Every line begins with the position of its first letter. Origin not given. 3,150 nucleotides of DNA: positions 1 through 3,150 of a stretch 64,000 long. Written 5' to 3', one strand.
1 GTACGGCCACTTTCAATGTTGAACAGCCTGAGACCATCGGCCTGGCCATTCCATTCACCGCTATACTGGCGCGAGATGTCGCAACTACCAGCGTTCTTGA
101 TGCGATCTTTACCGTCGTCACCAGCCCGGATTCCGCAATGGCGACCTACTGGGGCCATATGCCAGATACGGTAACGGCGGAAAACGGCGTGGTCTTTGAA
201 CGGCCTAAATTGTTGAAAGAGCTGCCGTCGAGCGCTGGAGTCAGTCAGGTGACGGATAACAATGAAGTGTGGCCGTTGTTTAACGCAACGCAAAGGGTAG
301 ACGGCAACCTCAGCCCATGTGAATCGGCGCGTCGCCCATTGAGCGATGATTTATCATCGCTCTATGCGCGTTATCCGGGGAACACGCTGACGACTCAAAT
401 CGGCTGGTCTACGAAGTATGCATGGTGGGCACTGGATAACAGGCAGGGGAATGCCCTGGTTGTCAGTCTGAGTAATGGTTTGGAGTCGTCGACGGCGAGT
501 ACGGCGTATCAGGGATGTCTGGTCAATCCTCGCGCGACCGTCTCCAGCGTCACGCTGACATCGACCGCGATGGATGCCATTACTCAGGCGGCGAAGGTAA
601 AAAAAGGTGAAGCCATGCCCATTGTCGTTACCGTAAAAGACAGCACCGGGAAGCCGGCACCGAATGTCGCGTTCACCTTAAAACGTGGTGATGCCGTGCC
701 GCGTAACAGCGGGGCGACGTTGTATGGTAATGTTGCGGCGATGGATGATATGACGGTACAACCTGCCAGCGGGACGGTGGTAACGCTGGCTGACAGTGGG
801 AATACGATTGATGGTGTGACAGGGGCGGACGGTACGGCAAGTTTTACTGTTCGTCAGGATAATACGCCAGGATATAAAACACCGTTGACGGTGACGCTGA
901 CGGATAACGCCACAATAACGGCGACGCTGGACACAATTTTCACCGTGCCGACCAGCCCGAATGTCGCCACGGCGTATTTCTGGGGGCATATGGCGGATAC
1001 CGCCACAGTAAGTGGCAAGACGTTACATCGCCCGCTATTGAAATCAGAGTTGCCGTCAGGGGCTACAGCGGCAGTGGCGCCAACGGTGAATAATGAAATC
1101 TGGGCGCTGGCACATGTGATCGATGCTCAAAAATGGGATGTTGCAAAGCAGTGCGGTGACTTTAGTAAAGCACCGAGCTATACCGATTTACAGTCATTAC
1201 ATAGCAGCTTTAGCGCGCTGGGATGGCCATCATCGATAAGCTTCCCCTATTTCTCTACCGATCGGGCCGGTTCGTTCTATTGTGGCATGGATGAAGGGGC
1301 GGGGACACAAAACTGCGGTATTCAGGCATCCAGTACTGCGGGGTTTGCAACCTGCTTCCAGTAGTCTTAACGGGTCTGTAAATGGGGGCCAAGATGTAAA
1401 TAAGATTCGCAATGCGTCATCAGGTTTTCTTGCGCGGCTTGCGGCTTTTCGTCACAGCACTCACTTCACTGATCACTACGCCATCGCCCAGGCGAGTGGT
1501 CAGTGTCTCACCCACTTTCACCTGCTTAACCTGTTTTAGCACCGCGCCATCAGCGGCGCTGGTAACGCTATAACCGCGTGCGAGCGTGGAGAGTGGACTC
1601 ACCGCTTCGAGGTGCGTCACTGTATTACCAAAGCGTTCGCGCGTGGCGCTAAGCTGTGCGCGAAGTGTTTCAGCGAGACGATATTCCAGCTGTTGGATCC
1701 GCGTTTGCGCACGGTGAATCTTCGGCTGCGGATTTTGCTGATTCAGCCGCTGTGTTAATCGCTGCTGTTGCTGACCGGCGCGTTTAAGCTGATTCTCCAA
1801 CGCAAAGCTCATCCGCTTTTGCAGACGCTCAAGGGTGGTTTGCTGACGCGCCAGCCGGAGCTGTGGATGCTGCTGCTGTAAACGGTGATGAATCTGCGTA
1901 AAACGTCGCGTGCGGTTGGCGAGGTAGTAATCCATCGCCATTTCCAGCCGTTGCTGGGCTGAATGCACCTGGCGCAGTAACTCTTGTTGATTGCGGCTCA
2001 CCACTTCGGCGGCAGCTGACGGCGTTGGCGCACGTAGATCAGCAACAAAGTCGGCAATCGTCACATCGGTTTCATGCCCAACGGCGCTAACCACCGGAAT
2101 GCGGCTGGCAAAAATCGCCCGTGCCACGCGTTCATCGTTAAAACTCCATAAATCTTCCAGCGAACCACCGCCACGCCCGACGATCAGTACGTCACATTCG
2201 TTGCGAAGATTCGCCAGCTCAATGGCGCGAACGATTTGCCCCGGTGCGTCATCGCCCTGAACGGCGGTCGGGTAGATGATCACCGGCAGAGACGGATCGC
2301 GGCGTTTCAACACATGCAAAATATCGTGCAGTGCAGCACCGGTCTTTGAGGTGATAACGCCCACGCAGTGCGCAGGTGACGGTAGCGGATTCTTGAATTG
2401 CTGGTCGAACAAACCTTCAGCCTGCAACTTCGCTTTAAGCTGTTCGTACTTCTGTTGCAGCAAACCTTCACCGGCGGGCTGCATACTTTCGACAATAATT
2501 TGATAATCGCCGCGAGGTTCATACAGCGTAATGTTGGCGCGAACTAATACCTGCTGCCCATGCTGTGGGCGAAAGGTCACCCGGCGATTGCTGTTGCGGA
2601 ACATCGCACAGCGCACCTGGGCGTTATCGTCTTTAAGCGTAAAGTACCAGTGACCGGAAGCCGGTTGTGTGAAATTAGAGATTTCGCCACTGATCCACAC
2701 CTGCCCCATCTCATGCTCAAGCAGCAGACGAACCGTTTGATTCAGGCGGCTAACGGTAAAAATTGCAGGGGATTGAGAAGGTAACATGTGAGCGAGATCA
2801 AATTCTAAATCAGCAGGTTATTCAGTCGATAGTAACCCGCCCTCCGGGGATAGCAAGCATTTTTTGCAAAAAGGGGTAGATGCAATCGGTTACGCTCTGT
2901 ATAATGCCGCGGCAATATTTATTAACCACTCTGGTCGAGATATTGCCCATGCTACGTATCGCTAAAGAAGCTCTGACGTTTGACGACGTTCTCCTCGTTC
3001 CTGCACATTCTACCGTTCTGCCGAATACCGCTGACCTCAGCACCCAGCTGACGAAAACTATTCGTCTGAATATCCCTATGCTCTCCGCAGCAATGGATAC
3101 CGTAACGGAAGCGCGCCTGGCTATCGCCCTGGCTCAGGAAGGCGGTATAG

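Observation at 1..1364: Partial intimin/invasin-like adhesin beside xseA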

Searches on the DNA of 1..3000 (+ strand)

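Call 4: search_dna_similar(query=window:1-3000:+, collection=ecoli_genomes, mode=near, max_rows=20)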
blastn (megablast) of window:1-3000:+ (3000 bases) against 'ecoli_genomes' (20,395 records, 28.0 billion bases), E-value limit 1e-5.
Records with a match: 5425; places in all: 5427; records where one place covers at least 80% of the query: 758.
Genomes with a match: 5425 of 5426; with a place that covers at least 80% of the query: 758. Places per genome that has any: lowest 1, median 1, highest 2. On chromosomes: 5427 places; on plasmids: 0.
Best place of each record, by identity: >=99% 1; 95-99% 16; 90-95% 456; 80-90% 4952.
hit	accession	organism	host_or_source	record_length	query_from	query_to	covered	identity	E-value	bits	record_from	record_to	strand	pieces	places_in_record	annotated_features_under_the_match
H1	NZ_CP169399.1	Escherichia coli strain MFDS1022581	Animal source foods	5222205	1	3000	100%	100.0%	0e+0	5541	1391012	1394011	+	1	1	xseA: exodeoxyribonuclease VII large subunit | adhesion domain-containing protein | guaB: IMP dehydrogenase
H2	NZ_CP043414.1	Escherichia coli strain EC42405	bovine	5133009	1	3000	100%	97.5%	0e+0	5120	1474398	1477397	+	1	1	xseA: exodeoxyribonuclease VII large subunit | adhesion domain-containing protein | guaB: IMP dehydrogenase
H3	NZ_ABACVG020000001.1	Escherichia coli strain 2020CK-00188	Homo sapiens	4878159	1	3000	100%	97.4%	0e+0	5114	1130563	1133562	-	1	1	xseA: exodeoxyribonuclease VII large subunit | adhesion domain-containing protein | guaB: IMP dehydrogenase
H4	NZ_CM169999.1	Escherichia coli strain N96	Tibetan Pig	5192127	1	3000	100%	97.4%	0e+0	5101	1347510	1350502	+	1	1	xseA: exodeoxyribonuclease VII large subunit | adhesion domain-containing protein | guaB: IMP dehydrogenase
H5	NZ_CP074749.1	Escherichia coli strain R32_14_1F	goat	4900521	1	3000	100%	97.1%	0e+0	5059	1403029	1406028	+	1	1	xseA: exodeoxyribonuclease VII large subunit | adhesion domain-containing protein | guaB: IMP dehydrogenase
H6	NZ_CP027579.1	Escherichia coli strain 2013C-4282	Homo sapiens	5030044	1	3000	100%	96.6%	0e+0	4975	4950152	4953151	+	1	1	xseA: exodeoxyribonuclease VII large subunit | adhesion domain-containing protein | guaB: IMP dehydrogenase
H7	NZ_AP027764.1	Escherichia coli strain 2017-02-2CC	Homo sapiens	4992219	1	3000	100%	95.8%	0e+0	4830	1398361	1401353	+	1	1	xseA: exodeoxyribonuclease VII large subunit | adhesion domain-containing protein | guaB: IMP dehydrogenase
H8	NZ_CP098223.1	Escherichia coli strain Z0117EC0005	Canis lupus familiaris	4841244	1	3000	100%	95.6%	0e+0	4807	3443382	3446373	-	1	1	xseA: exodeoxyribonuclease VII large subunit | adhesion domain-containing protein | guaB: IMP dehydrogenase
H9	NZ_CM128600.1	Escherichia coli strain E400634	Homo sapiens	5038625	1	3000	100%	95.6%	0e+0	4807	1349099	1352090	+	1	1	xseA: exodeoxyribonuclease VII large subunit | adhesion domain-containing protein | guaB: IMP dehydrogenase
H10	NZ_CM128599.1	Escherichia coli strain E500002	Homo sapiens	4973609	1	3000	100%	95.6%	0e+0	4807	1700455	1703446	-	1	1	xseA: exodeoxyribonuclease VII large subunit | adhesion domain-containing protein | guaB: IMP dehydrogenase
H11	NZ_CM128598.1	Escherichia coli strain E600003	Homo sapiens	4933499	1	3000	100%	95.6%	0e+0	4807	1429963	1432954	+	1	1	xseA: exodeoxyribonuclease VII large subunit | adhesion domain-containing protein | guaB: IMP dehydrogenase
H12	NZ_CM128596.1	Escherichia coli strain 100117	Homo sapiens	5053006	1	3000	100%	95.6%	0e+0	4807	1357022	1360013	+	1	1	xseA: exodeoxyribonuclease VII large subunit | adhesion domain-containing protein | guaB: IMP dehydrogenase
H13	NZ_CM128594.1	Escherichia coli strain 100248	Homo sapiens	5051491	1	3000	100%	95.6%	0e+0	4807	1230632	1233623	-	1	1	xseA: exodeoxyribonuclease VII large subunit | adhesion domain-containing protein | guaB: IMP dehydrogenase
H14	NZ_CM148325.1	Escherichia coli strain 24A16CRGN010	Homo sapiens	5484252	1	3000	100%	95.6%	0e+0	4807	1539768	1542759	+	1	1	xseA: exodeoxyribonuclease VII large subunit | adhesion domain-containing protein | guaB: IMP dehydrogenase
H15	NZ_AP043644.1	Escherichia coli strain AST85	Homo sapiens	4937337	1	3000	100%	95.6%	0e+0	4807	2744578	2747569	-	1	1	xseA: exodeoxyribonuclease VII large subunit | adhesion domain-containing protein | guaB: IMP dehydrogenase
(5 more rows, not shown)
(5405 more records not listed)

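Call 5: get_annotated_region(hit=H1, flank=15000)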
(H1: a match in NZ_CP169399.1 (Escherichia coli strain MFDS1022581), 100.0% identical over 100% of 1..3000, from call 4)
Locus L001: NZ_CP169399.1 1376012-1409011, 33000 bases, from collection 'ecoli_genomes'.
description: Escherichia coli strain MFDS1022581 chromosome, complete genome
organism: Escherichia coli strain MFDS1022581 (NCBI taxid 562)
replicon: chromosome; assembly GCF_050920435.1
host: -; source: Animal source foods; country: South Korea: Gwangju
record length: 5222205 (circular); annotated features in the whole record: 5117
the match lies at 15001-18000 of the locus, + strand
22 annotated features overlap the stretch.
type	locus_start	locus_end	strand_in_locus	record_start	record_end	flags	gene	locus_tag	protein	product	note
CDS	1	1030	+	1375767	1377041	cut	hisS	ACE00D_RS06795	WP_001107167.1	histidine--tRNA ligase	-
CDS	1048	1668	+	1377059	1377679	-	yfgM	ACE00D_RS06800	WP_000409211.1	ancillary SecYEG translocon subunit YfgM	-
CDS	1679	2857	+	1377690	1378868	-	bamB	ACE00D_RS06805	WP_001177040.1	outer membrane protein assembly factor BamB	-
CDS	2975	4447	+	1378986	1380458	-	der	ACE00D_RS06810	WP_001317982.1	ribosome biogenesis GTPase Der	-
CDS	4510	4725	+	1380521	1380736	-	-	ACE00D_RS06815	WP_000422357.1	zinc ribbon domain-containing protein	-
CDS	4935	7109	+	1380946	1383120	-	sinH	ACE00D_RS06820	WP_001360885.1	intimin-like inverse autotransporter SinH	-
CDS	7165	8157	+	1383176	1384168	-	-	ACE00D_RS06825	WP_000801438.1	SinI family autotransporter-associated protein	-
CDS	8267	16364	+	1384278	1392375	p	-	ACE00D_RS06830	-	adhesion domain-containing protein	frameshifted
CDS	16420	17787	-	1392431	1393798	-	xseA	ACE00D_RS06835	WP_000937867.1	exodeoxyribonuclease VII large subunit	-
CDS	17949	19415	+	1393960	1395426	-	guaB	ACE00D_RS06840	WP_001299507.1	IMP dehydrogenase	-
CDS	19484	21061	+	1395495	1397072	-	guaA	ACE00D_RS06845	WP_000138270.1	glutamine-hydrolyzing GMP synthase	-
CDS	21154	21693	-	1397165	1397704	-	yfgI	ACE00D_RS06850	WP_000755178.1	DUF5384 family protein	-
CDS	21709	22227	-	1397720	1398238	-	yfgH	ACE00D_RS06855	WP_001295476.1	glycine zipper 2TM domain-containing protein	-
CDS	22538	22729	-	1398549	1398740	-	yfgG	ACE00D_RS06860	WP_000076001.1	YfgG family protein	-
CDS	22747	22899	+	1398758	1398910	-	-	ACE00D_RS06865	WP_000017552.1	hypothetical protein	-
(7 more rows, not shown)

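Call 10: search_dna_similar(query=L001:8267-16364:+, collection=ecoli_genomes, mode=near, max_rows=40, rows=spread)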
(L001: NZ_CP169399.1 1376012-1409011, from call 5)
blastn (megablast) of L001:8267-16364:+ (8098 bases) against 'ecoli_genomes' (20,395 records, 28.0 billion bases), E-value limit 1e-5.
Records with a match: 1693; places in all: 1693; records where one place covers at least 80% of the query: 752.
Genomes with a match: 1693 of 5426; with a place that covers at least 80% of the query: 752. Places per genome that has any: lowest 1, median 1, highest 1. On chromosomes: 1693 places; on plasmids: 0.
Best place of each record, by identity: >=99% 1; 95-99% 12; 90-95% 5; 80-90% 743; 60-80% 932.
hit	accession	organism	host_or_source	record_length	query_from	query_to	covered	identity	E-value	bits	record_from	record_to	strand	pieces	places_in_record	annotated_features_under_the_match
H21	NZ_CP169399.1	Escherichia coli strain MFDS1022581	Animal source foods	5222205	1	8098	100%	100.0%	0e+0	14955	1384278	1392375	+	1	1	adhesion domain-containing protein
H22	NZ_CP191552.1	Escherichia coli strain CDE6306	patient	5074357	1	8094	100%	84.2%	0e+0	7781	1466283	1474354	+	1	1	adhesion domain-containing protein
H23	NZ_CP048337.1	Escherichia coli strain 142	environment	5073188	1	8094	100%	83.2%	0e+0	7360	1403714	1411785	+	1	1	adhesion domain-containing protein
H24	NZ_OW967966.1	Escherichia coli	Homo sapiens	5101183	1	8094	100%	83.2%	0e+0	7360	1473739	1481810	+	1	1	adhesion domain-containing protein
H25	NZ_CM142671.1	Escherichia coli strain UID2309220003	Homo sapiens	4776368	1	8097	100%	83.0%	0e+0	7243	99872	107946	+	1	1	adhesion domain-containing protein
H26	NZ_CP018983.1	Escherichia coli strain Ecol_867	Homo sapiens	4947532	1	8097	100%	82.7%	0e+0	7143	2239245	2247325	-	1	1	adhesion domain-containing protein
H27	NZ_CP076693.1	Escherichia coli strain S103EC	Homo sapiens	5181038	1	8097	100%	82.7%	0e+0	7143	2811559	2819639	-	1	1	adhesion domain-containing protein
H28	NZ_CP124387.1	Escherichia coli strain AVS0972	wastewater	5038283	1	8097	100%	82.7%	0e+0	7143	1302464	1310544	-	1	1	adhesion domain-containing protein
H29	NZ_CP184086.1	Escherichia coli strain AZ167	Homo sapiens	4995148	1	8097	100%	82.7%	0e+0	7143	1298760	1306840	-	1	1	adhesion domain-containing protein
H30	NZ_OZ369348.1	Escherichia coli strain Esc22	not applicable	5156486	1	8097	100%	82.7%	0e+0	7143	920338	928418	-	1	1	adhesion domain-containing protein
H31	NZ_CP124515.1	Escherichia coli strain AVS0282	wastewater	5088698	1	8094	100%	82.7%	0e+0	7149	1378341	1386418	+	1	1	adhesion domain-containing protein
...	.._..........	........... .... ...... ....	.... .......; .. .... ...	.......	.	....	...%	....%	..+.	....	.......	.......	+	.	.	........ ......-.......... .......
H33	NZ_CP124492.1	Escherichia coli strain AVS0225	environmental: river near WWTP effluent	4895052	1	8094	100%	82.7%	0e+0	7143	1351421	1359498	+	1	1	adhesion domain-containing protein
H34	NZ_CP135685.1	Escherichia coli strain TUM2830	missing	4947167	1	8094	100%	82.7%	0e+0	7143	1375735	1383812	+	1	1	adhesion domain-containing protein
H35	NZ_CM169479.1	Escherichia coli strain EC22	Homo sapiens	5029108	1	8094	100%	82.7%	0e+0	7143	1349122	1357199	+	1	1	adhesion domain-containing protein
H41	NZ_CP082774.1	Escherichia coli O16:H6 strain CU37RT-2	Homo sapiens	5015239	118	4337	52%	74.7%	0e+0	1803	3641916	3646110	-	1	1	adhesion domain-containing protein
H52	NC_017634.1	Escherichia coli O83:H1 str. NRG 857C strain NRG 857C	-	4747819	118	4337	52%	74.3%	0e+0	1709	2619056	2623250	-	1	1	adhesion domain-containing protein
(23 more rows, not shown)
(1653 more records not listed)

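Call 11: get_annotated_region(hit=H2, flank=12000)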
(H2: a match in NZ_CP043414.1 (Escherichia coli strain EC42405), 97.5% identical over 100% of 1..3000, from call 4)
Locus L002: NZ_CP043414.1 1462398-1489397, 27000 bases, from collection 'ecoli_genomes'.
description: Escherichia coli strain EC42405 chromosome, complete genome
organism: Escherichia coli strain EC42405 (NCBI taxid 562)
replicon: chromosome; assembly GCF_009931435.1
host: bovine; source: missing; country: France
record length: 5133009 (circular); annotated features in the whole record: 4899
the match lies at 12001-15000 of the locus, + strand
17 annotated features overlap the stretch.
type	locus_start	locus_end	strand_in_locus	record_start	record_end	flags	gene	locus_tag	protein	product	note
CDS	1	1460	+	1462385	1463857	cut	der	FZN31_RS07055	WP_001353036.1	ribosome biogenesis GTPase Der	-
CDS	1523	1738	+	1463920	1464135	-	-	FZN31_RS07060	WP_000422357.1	zinc ribbon domain-containing protein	-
CDS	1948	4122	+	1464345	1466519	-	sinH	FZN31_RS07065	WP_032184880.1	intimin-like inverse autotransporter SinH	-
CDS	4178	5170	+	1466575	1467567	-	-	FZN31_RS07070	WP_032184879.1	SinI family autotransporter-associated protein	-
CDS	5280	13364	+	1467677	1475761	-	-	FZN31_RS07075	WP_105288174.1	adhesion domain-containing protein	-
CDS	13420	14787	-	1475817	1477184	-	xseA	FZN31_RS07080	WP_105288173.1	exodeoxyribonuclease VII large subunit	-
CDS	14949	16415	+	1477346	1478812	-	guaB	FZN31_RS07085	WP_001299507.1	IMP dehydrogenase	-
CDS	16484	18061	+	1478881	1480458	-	guaA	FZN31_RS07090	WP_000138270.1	glutamine-hydrolyzing GMP synthase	-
CDS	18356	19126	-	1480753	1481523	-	-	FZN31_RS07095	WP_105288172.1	response regulator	-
CDS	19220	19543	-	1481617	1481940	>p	-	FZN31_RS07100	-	integrase core domain-containing protein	incomplete; partial in the middle of a contig; missing N-terminus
CDS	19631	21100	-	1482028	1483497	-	-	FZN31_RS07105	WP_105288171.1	AAA family ATPase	-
CDS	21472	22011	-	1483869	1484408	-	yfgI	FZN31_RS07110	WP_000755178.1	DUF5384 family protein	-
CDS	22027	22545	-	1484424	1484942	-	yfgH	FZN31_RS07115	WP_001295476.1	glycine zipper 2TM domain-containing protein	-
CDS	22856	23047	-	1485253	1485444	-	yfgG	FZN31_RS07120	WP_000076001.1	YfgG family protein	-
CDS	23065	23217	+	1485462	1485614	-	-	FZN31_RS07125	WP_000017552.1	hypothetical protein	-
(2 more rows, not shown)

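Call 12: get_annotated_region(hit=H6, flank=12000)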
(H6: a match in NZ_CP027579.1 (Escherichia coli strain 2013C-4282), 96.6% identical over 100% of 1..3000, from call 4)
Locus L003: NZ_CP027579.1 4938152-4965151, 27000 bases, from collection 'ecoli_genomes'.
description: Escherichia coli strain 2013C-4282 chromosome, complete genome
organism: Escherichia coli strain 2013C-4282 (NCBI taxid 562)
replicon: chromosome; assembly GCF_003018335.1
host: Homo sapiens; source: stool; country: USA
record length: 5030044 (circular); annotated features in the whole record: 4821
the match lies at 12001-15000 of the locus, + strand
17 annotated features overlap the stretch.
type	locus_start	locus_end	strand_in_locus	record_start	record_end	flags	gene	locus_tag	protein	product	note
CDS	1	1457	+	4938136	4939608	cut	der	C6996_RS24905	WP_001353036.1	ribosome biogenesis GTPase Der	-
CDS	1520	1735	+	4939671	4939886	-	-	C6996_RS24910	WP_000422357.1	zinc ribbon domain-containing protein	-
CDS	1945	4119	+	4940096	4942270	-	sinH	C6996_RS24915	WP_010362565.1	intimin-like inverse autotransporter SinH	-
CDS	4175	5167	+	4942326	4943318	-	-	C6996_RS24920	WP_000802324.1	SinI family autotransporter-associated protein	-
CDS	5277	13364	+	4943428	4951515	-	-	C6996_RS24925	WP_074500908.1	adhesion domain-containing protein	-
CDS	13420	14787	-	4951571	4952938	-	xseA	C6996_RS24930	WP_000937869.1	exodeoxyribonuclease VII large subunit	-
CDS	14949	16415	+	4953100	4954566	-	guaB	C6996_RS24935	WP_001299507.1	IMP dehydrogenase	-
CDS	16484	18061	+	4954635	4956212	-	guaA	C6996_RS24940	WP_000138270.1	glutamine-hydrolyzing GMP synthase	-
CDS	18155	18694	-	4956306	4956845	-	yfgI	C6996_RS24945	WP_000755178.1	DUF5384 family protein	-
CDS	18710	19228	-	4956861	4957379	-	yfgH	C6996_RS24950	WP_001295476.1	glycine zipper 2TM domain-containing protein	-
CDS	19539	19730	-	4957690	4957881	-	yfgG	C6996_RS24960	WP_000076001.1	YfgG family protein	-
CDS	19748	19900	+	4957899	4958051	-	-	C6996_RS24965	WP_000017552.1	hypothetical protein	-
CDS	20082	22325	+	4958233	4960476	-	pdeF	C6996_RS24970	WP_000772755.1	cyclic-guanylate-specific phosphodiesterase PdeF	-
CDS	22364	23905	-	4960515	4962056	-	ppx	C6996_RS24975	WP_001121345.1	exopolyphosphatase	-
CDS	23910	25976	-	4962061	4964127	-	ppk1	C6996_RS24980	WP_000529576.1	polyphosphate kinase 1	-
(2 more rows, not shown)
